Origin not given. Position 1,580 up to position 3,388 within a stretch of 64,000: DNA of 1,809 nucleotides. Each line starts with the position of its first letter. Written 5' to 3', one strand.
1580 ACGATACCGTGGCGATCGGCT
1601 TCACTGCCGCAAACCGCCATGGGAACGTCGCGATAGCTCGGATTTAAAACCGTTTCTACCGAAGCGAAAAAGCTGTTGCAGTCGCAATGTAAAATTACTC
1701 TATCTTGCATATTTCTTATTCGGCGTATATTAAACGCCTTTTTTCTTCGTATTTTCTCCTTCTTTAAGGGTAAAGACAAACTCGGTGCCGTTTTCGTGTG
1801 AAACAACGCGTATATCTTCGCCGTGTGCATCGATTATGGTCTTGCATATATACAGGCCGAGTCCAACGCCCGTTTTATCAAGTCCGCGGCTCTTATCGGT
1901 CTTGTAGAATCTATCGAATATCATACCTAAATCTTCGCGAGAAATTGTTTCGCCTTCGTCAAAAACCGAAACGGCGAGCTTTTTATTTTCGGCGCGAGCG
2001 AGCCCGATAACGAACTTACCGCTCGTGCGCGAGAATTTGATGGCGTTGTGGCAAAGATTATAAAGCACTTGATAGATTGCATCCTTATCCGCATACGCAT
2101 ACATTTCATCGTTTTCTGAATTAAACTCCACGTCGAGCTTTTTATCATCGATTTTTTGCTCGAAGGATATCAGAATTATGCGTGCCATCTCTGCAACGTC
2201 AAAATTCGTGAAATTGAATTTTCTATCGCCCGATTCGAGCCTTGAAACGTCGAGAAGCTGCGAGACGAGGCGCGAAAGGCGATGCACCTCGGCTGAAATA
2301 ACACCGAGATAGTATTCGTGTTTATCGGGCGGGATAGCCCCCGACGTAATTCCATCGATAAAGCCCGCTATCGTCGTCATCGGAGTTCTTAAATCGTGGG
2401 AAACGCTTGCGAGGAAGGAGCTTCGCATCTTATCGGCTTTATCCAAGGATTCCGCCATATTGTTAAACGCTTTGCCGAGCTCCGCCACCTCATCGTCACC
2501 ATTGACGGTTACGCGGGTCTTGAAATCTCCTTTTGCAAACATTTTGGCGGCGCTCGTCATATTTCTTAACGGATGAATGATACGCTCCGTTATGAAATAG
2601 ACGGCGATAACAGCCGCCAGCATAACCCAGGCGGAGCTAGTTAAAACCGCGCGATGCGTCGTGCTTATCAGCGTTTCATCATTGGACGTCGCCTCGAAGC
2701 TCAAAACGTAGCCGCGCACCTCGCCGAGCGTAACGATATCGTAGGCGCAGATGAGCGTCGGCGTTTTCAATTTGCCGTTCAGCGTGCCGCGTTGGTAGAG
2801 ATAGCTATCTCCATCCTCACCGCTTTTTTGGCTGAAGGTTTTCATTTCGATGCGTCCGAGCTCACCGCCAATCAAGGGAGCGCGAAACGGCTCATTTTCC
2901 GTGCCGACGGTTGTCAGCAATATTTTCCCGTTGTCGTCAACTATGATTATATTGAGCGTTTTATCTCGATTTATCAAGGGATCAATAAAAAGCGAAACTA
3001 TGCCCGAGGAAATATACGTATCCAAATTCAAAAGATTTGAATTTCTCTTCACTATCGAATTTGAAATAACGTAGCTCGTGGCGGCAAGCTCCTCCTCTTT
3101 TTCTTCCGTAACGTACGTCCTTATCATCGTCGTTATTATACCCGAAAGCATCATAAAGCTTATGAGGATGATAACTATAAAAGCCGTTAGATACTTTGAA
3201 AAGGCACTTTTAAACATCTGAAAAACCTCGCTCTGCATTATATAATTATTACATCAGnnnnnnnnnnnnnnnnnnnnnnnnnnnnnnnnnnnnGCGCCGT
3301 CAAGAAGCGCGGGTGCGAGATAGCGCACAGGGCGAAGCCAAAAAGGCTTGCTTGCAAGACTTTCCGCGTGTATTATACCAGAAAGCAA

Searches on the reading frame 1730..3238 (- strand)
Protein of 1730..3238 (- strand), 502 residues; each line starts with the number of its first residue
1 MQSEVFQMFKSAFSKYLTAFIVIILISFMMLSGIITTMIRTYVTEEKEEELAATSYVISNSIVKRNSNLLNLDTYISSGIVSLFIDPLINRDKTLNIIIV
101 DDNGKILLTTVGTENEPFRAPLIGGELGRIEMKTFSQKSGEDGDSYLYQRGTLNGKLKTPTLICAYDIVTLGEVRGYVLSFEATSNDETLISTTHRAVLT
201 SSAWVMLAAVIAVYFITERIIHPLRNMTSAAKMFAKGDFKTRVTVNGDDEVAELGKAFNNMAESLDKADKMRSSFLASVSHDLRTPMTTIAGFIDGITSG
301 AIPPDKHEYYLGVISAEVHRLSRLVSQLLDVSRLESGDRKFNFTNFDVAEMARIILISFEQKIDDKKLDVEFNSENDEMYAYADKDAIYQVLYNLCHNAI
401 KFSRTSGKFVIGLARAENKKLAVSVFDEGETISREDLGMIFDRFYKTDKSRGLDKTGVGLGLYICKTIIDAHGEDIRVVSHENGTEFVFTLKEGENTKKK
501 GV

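Call 83: search_protein_families(library=padloc, proteins=[window:1730-3238:-], max_evalue=1e-10)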
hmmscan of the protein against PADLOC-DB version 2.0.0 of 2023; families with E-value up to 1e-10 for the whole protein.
window:1730-3238:- (502 aa): 1 family
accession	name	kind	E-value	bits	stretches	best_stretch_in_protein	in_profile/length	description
PDLC04647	PDC-M43B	-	2.5e-13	47.8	1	333-482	175-321/347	-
